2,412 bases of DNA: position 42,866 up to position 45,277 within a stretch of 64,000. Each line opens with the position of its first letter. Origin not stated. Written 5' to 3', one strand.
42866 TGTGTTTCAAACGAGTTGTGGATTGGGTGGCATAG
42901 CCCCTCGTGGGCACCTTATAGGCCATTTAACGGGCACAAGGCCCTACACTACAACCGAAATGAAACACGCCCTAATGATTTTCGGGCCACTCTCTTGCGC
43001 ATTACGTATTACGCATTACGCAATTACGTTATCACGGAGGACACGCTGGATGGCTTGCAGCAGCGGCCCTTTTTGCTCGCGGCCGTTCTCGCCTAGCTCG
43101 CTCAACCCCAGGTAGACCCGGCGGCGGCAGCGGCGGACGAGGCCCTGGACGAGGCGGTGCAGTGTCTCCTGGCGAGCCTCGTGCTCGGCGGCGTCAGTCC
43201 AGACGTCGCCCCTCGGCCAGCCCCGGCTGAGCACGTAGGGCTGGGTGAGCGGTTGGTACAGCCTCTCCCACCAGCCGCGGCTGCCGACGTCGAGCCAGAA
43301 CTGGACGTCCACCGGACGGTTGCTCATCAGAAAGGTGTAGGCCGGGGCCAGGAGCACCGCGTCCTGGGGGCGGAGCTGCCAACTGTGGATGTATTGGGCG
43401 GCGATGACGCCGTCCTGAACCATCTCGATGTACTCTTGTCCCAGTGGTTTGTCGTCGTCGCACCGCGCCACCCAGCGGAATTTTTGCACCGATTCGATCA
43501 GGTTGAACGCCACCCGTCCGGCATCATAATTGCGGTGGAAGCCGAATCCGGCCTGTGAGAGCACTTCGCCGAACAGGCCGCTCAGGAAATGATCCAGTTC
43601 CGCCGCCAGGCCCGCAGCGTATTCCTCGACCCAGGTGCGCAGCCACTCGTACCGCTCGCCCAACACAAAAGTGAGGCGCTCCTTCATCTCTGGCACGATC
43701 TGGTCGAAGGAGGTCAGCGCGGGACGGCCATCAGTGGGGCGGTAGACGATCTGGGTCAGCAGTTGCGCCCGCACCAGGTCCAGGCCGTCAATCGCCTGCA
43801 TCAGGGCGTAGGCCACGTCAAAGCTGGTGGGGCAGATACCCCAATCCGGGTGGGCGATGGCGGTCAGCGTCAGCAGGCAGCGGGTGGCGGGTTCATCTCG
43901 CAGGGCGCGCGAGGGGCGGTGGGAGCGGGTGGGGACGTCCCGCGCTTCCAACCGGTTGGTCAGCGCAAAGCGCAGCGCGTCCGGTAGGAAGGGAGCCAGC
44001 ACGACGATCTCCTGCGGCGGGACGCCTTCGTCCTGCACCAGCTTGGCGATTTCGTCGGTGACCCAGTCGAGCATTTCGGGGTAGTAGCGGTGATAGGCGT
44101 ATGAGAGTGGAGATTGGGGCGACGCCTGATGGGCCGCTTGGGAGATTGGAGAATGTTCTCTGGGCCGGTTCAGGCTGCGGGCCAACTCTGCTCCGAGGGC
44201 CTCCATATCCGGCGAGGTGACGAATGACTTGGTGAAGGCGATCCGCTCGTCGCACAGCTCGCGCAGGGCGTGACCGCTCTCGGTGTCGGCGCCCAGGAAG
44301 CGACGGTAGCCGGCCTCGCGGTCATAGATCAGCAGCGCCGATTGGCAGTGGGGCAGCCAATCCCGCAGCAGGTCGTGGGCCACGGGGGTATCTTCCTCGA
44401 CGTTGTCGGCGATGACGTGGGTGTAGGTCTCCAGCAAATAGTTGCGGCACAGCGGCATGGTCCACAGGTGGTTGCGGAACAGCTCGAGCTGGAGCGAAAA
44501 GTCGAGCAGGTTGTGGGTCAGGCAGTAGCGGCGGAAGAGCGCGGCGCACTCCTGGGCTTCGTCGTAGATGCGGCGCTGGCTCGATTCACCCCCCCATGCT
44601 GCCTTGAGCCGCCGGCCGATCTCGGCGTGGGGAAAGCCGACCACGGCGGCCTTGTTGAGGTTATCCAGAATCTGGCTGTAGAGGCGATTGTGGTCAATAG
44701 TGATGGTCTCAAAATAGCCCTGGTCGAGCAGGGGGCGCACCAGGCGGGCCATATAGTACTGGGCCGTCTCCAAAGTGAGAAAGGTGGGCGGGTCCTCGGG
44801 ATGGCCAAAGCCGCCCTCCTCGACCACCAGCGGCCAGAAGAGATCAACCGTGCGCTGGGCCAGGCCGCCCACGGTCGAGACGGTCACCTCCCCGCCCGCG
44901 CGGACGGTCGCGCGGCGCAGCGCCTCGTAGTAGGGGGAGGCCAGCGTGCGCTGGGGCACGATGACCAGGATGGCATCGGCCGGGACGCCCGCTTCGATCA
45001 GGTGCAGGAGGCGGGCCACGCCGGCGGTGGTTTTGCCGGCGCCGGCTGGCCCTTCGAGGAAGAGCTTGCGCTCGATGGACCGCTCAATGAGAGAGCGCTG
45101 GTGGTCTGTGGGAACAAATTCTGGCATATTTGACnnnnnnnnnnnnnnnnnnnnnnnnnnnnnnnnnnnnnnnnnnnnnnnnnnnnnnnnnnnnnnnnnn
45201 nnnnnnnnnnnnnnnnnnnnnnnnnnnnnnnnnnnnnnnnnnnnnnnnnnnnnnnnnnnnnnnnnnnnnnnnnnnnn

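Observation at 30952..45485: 14.5-kb co-directional DNA-processing super-operon mixing known repair enzymes with uncharacterised genes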

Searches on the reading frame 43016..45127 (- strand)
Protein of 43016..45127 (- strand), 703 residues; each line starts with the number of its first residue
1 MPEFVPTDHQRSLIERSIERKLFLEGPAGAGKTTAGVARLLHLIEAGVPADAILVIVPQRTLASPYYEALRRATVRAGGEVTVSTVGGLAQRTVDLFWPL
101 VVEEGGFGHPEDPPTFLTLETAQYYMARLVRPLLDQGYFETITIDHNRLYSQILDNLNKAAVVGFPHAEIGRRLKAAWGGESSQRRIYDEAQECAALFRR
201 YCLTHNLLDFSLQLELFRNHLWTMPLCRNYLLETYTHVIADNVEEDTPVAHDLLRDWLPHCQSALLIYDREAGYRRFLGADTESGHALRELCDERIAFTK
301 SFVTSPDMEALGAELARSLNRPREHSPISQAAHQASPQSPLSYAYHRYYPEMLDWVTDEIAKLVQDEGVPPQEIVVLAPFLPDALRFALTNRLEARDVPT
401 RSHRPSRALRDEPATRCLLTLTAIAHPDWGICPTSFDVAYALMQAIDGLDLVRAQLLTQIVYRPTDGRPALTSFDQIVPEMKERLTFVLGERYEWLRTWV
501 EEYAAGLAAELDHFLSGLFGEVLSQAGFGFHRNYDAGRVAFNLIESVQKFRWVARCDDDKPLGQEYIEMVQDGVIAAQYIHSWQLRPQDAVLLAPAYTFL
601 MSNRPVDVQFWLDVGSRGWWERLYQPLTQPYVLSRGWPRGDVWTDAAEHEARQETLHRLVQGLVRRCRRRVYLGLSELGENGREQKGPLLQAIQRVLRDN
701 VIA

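Call 4: search_protein_families(library=pfam, proteins=[window:43016-45127:-], max_evalue=0.01)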
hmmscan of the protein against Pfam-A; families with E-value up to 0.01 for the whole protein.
window:43016-45127:- (703 aa): 2 families
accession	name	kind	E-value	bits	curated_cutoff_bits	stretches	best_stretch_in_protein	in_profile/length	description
PF00580.27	UvrD-helicase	-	3.1e-06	27.5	23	1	9-255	4-233/271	UvrD/REP helicase N-terminal domain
PF00270.35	DEAD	-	3.8e-06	27.2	26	1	7-88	1-82/167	DEAD/DEAH box helicase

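Call 13: search_protein_families(library=padloc, proteins=[window:43016-45127:-], max_evalue=0.001)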
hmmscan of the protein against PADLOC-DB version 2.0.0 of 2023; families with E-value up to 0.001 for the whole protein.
window:43016-45127:- (703 aa): 4 families
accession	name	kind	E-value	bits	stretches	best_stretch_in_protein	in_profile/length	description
PDLC00144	GajB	-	1.4e-06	25.2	1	356-419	280-343/559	UrvD helicase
PDLC00134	GajB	-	2e-06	25.2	1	208-423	186-400/431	UrvD helicase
PDLC00103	GajB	-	2.2e-06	24.9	1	207-422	184-397/612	UrvD helicase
PDLC03802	RTasHel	-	4.2e-06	23.9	1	11-243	10-201/675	DRT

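Call 14: search_protein_families(library=ncbifam, proteins=[window:43016-45127:-], max_evalue=0.001)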
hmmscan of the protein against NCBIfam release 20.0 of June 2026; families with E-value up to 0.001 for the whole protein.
window:43016-45127:- (703 aa): 0 families

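Call 27: find_homologous_proteins(query=window:43016-45127:-)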
Query window:43016-45127:- (703 aa): 5964 proteins with E <= 0.001 among 8000 candidates; the best 120 are listed.
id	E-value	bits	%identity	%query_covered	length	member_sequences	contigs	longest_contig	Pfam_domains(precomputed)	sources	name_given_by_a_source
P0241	0.0e+0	1629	100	100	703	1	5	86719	PF00270.36,PF00580.28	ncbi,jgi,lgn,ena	-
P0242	0.0e+0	1381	85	99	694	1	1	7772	PF00270.36,PF00580.28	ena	-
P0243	0.0e+0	1359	85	99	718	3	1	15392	PF00270.36,PF00580.28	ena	-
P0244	0.0e+0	1339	82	99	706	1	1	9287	-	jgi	-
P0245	0.0e+0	1321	81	99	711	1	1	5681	PF00270.36,PF00580.28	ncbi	-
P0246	0.0e+0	1307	83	96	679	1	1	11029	PF00580.28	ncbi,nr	ncbi:MAG TPA: hypothetical protein G4N99_10790, partial [Thermoflexia bacterium]|nr:hypothetical pro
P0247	0.0e+0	1279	80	98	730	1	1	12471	PF00270.36,PF00580.28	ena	-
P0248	0.0e+0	1277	79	99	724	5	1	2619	PF00580.28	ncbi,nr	ncbi:MAG: hypothetical protein DRI80_17755 [Chloroflexota bacterium]|nr:MAG: hypothetical protein DR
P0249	0.0e+0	1260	79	99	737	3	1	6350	PF00580.28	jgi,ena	-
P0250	0.0e+0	1258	78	99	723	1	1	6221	PF00270.36,PF00580.28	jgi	jgi:hypothetical protein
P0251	0.0e+0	1251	76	99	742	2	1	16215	PF00270.36,PF00580.28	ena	-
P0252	0.0e+0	1245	76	99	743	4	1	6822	PF00270.36,PF00580.28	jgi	-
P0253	0.0e+0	1237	77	98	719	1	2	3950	PF00270.36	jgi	jgi:hypothetical protein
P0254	0.0e+0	1230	76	99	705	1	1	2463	PF00580.28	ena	-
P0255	0.0e+0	1223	76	97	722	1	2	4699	PF00270.36,PF00580.28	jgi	-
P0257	0.0e+0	1221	76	98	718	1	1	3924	PF00270.36,PF13245.13,PF00580.28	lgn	-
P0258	0.0e+0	1218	75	98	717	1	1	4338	PF00270.36,PF00580.28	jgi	jgi:hypothetical protein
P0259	0.0e+0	1218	79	96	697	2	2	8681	PF00580.28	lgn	-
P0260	0.0e+0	1215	74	99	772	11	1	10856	PF00270.36,PF00580.28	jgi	jgi:hypothetical protein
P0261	0.0e+0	1214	75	98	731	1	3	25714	PF00270.36,PF00580.28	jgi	jgi:hypothetical protein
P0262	0.0e+0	1211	75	99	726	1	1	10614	PF00270.36,PF00580.28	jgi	jgi:hypothetical protein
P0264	0.0e+0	1208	76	99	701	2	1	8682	PF00580.28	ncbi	-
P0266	0.0e+0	1205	76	97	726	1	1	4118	PF00270.36,PF00580.28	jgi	jgi:hypothetical protein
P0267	0.0e+0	1203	74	99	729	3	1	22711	PF00270.36,PF00580.28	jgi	jgi:DNA polymerase III delta prime subunit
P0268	0.0e+0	1198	74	98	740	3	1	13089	PF00270.36,PF00580.28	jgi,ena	jgi:hypothetical protein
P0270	0.0e+0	1191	74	98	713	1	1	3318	PF00580.28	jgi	jgi:hypothetical protein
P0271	0.0e+0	1187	73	99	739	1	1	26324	PF00270.36,PF00580.28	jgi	jgi:hypothetical protein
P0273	0.0e+0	1185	73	98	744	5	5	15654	PF00270.36,PF00580.28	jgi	jgi:hypothetical protein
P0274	0.0e+0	1184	72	99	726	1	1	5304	PF00270.36,PF00580.28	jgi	jgi:hypothetical protein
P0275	0.0e+0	1184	73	99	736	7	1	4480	PF00580.28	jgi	-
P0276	0.0e+0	1181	73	99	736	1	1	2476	PF00580.28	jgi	jgi:hypothetical protein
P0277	0.0e+0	1180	73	99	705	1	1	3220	PF00270.36,PF00580.28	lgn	-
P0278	0.0e+0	1177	73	99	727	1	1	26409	PF00580.28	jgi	-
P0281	0.0e+0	1173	72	99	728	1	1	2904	PF00270.36,PF00580.28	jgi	jgi:hypothetical protein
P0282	0.0e+0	1173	73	99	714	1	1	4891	PF00270.36,PF00580.28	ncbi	-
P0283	0.0e+0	1172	72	99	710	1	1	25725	PF00270.36,PF00580.28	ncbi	-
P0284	0.0e+0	1171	71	100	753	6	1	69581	PF00270.36,PF00580.28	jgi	-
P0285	0.0e+0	1171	73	99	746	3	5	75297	PF00270.36,PF00580.28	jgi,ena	-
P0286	0.0e+0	1169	71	99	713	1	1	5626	PF00270.36,PF00580.28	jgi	jgi:hypothetical protein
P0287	0.0e+0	1169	72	99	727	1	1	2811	PF00270.36,PF00580.28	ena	-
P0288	0.0e+0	1167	72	99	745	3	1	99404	PF00580.28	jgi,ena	-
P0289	0.0e+0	1165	73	99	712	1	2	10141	PF00270.36,PF00580.28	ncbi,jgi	ncbi:MAG: hypothetical protein PVI59_07185 [Anaerolineae bacterium]|jgi:hypothetical protein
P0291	0.0e+0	1164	73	99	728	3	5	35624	PF00580.28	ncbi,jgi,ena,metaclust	metaclust:\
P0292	0.0e+0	1164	73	99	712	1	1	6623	PF00580.28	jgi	-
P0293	0.0e+0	1162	72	99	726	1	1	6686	PF00270.36,PF00580.28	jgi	jgi:hypothetical protein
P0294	0.0e+0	1159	70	98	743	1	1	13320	PF00580.28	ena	-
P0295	0.0e+0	1159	71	98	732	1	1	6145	PF00580.28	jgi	jgi:hypothetical protein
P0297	0.0e+0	1159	70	99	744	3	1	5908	PF00580.28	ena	-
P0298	0.0e+0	1159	71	98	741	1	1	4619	PF00580.28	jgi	jgi:hypothetical protein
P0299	0.0e+0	1158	71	99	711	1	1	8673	PF00270.36,PF00580.28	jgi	jgi:hypothetical protein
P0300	0.0e+0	1157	72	99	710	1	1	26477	PF00580.28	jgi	jgi:hypothetical protein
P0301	0.0e+0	1157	71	99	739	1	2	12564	PF00580.28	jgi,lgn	-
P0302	0.0e+0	1155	70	98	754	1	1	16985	PF00580.28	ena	-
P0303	0.0e+0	1155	73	98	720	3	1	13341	PF00270.36,PF00580.28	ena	-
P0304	0.0e+0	1155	72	99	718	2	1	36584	PF00580.28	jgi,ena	-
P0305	0.0e+0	1154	71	99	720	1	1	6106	PF00270.36,PF00580.28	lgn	-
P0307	0.0e+0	1154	73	98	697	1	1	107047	PF00270.36,PF00580.28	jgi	-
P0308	0.0e+0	1154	71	99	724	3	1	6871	PF00580.28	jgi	-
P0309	0.0e+0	1151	69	99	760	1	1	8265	PF00270.36,PF00580.28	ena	-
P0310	0.0e+0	1151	72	99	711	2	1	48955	PF00580.28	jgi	jgi:hypothetical protein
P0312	0.0e+0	1149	70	100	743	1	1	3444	PF00580.28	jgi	-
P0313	0.0e+0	1148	70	99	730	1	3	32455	PF00580.28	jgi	jgi:hypothetical protein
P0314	0.0e+0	1148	71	99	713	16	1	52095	PF00580.28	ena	-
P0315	0.0e+0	1148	72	99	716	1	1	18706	PF00270.36,PF00580.28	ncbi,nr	ncbi:MAG: DEAD/DEAH box helicase family protein [Chloroflexota bacterium]|nr:DEAD/DEAH box helicase 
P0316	0.0e+0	1147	70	99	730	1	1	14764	PF00580.28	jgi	jgi:hypothetical protein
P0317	0.0e+0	1147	71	98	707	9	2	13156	PF00580.28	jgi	-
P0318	0.0e+0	1146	67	100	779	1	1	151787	PF00270.36,PF00580.28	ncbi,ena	-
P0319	0.0e+0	1145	72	98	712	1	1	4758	PF00580.28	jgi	jgi:hypothetical protein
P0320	0.0e+0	1144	71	99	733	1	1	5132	PF00580.28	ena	-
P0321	0.0e+0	1143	70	99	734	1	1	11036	PF00580.28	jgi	jgi:hypothetical protein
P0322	0.0e+0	1143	70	99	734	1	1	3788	PF00580.28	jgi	jgi:hypothetical protein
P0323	0.0e+0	1143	68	99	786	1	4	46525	PF00580.28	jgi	-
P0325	0.0e+0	1139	72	98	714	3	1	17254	PF00580.28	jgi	jgi:hypothetical protein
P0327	0.0e+0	1139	68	99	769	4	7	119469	PF00270.36,PF00580.28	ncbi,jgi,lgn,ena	-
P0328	0.0e+0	1139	71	73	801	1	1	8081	PF00270.36,PF00580.28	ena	-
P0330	0.0e+0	1138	67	99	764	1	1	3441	PF00580.28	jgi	jgi:hypothetical protein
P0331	0.0e+0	1137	71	98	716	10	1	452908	PF00270.36,PF00580.28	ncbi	-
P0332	0.0e+0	1136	72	73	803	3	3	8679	PF00580.28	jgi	-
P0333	0.0e+0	1135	71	99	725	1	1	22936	PF00580.28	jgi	jgi:hypothetical protein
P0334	0.0e+0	1134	70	98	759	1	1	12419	PF00580.28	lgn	-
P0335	0.0e+0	1134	71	99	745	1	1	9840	PF00580.28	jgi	-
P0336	0.0e+0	1134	70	99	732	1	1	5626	PF00580.28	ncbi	-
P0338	0.0e+0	1133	73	99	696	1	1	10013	PF00270.36,PF00580.28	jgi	jgi:hypothetical protein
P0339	0.0e+0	1133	70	98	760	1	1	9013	PF00270.36,PF00580.28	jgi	jgi:hypothetical protein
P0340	0.0e+0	1131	70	99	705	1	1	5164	PF00270.36,PF00580.28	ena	-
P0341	0.0e+0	1130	71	99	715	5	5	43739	PF00270.36,PF00580.28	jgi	jgi:superfamily I DNA/RNA helicase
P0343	0.0e+0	1129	69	99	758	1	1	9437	PF00580.28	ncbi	-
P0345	0.0e+0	1128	71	99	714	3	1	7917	PF00580.28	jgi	-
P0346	0.0e+0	1127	70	98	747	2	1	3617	PF00580.28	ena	-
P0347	0.0e+0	1127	71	98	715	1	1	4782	PF00580.28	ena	-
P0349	0.0e+0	1127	69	98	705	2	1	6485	PF00270.36,PF00580.28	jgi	-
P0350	0.0e+0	1126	71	99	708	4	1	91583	PF00580.28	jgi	-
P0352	0.0e+0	1126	71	98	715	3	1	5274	PF00580.28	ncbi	ncbi:MAG: UvrD-helicase domain-containing protein [Anaerolineae bacterium]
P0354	0.0e+0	1125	69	98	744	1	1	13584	PF00270.36,PF00580.28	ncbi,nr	ncbi:MAG: hypothetical protein ISS50_02395 [Anaerolineae bacterium]|nr:hypothetical protein [Anaerol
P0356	0.0e+0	1124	70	99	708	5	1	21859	PF00580.28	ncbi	-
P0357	0.0e+0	1123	71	98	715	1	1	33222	PF00580.28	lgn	-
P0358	0.0e+0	1123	70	99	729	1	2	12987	PF00270.36,PF00580.28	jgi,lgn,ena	-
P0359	0.0e+0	1123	71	98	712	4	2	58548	PF00270.36,PF00580.28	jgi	jgi:hypothetical protein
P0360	0.0e+0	1122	70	98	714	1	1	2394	PF00270.36,PF00580.28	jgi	jgi:hypothetical protein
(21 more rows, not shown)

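Call 28: find_encoding_contigs(protein=P0331, flank=10000, max_places=1)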
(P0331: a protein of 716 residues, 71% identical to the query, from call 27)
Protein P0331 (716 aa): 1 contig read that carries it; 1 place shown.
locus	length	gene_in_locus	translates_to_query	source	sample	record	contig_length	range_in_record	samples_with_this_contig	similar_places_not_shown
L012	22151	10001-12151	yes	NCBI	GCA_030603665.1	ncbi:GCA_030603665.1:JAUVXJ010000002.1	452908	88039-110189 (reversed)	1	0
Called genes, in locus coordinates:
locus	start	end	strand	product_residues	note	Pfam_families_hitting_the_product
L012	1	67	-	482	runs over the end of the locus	PF01171:ATP_bind_3, PF09179:TilS (weak), PF11734:TilS_C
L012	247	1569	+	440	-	PF02881:SRP54_N, PF00448:SRP54, PF01656:CbiA (faint), PF02978:SRP_SPB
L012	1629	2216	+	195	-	PF00886:Ribosomal_S16, PF03118:RNA_pol_A_CTD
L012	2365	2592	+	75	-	PF13083:KH_KhpA-B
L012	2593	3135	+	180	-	PF01782:RimM, PF05239:PRC, PF24986:PRC_RimM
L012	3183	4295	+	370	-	PF02481:DNA_processg_A, PF17782:WHD_DprA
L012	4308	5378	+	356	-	PF00483:NTP_transferase, PF12804:NTP_transf_3, PF22640:ManC_GMP_beta-helix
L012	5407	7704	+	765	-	PF18930:DUF5679, PF01751:Toprim, PF01131:Topoisom_bac, PF01396:Zn_ribbon_Top1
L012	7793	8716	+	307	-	PF13102:Phage_int_SAM_5 (weak), PF02899:Phage_int_SAM_1, PF13495:Phage_int_SAM_4 (weak), PF00589:Phage_integrase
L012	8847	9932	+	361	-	PF01321:Creatinase_N, PF00557:Peptidase_M24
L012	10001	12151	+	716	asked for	PF00270:DEAD (faint), PF00580:UvrD-helicase (faint)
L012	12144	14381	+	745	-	PF00580:UvrD-helicase, PF13245:AAA_19, PF13361:UvrD_C, PF13538:UvrD_C_2 (faint)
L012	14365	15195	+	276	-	PF12705:PDDEXK_1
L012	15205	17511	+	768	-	PF01368:DHH, PF02272:DHHA1, PF17768:RecJ_OB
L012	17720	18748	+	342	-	-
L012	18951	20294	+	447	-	PF00364:Biotin_lipoyl, PF02817:E3_binding, PF00198:2-oxoacid_dh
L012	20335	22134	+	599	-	PF07969:Amidohydro_3 (faint), PF01979:Amidohydro_1, PF13382:Adenine_deam_C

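Call 29: find_encoding_contigs(protein=P0318, flank=10000, max_places=1)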
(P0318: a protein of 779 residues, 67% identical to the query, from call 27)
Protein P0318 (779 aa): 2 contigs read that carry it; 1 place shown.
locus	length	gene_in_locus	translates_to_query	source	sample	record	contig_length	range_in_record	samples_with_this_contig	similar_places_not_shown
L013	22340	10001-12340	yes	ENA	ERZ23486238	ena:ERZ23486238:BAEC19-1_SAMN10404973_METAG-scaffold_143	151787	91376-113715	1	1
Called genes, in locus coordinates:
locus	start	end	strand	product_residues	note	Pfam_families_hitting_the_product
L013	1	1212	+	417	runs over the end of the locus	PF00535:Glycos_transf_2 (weak)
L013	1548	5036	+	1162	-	PF13289:SIR2_2, PF00931:NB-ARC, PF01637:ATPase_2 (faint), PF13173:AAA_14 (faint), PF13191:AAA_16, PF25201:nSTAND6 (faint), PF13401:AAA_22, PF20703:nSTAND1 (weak)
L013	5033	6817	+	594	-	PF14516:AAA_35, PF01582:TIR, PF13676:TIR_2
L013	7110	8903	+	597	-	-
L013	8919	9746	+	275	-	-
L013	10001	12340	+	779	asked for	PF00270:DEAD (faint), PF00580:UvrD-helicase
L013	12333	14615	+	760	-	PF00580:UvrD-helicase, PF13245:AAA_19, PF13361:UvrD_C, PF13538:UvrD_C_2 (faint)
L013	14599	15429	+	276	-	PF12705:PDDEXK_1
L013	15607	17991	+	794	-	PF01368:DHH, PF02272:DHHA1, PF17768:RecJ_OB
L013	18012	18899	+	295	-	-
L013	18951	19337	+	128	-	-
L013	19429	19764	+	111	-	PF01844:HNH, PF14279:HNH_5 (weak)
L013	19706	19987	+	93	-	-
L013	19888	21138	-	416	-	PF07690:MFS_1, PF13347:MFS_2, PF03209:PUCC, PF12832:MFS_1_like, PF07690:MFS_1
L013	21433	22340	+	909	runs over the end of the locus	PF00912:Transgly, PF00905:Transpeptidase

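Call 53: find_related_loci(query=A5, collection=metagenome_contigs, flank=10000)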
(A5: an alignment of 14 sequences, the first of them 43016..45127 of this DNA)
Query A5 (703 aa) in metagenome_contigs; peptide patterns used: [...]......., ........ (x = any residue, [..] = any of these).
600 stretches matched a pattern (row limit reached: there are more); 509 encode a relative of the query (tblastn E <= 1e-3); the best 80 are kept; 80 distinct loci.
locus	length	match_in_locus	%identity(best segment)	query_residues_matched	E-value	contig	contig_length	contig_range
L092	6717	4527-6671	76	1-698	0e+0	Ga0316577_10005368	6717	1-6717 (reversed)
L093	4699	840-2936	76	17-698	0e+0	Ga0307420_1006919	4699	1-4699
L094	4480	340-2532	73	1-698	0e+0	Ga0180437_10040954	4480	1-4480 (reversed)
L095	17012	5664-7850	72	1-698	0e+0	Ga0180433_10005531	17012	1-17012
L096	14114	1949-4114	73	1-698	0e+0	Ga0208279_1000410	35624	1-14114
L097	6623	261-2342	73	1-698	0e+0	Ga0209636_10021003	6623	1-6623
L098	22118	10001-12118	72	5-698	0e+0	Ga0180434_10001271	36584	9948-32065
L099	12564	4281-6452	71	5-698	0e+0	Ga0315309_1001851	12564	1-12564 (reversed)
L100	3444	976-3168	70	1-702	0e+0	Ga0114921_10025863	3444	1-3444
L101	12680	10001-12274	68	1-698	0e+0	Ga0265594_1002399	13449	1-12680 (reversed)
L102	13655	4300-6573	68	1-698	0e+0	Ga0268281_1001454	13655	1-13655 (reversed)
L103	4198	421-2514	73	10-698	0e+0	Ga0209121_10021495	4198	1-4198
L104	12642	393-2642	68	7-698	0e+0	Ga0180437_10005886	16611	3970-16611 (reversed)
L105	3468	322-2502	70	4-698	0e+0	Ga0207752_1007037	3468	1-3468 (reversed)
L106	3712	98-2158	71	8-698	0e+0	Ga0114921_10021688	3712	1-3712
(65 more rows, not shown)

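Call 56: search_solved_structures(query=A5, max_evalue=0.1)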
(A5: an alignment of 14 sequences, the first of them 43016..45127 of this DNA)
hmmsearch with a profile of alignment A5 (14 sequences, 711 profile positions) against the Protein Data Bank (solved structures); distinct sequences matched with E-value up to 0.1: 2.
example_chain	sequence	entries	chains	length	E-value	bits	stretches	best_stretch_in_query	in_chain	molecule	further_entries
5gju_A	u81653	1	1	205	0.028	16.3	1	26-85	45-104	ATP-dependent RNA helicase DeaD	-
4b3g_A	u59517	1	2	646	0.1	14.5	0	7-49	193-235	DNA-BINDING PROTEIN SMUBP-2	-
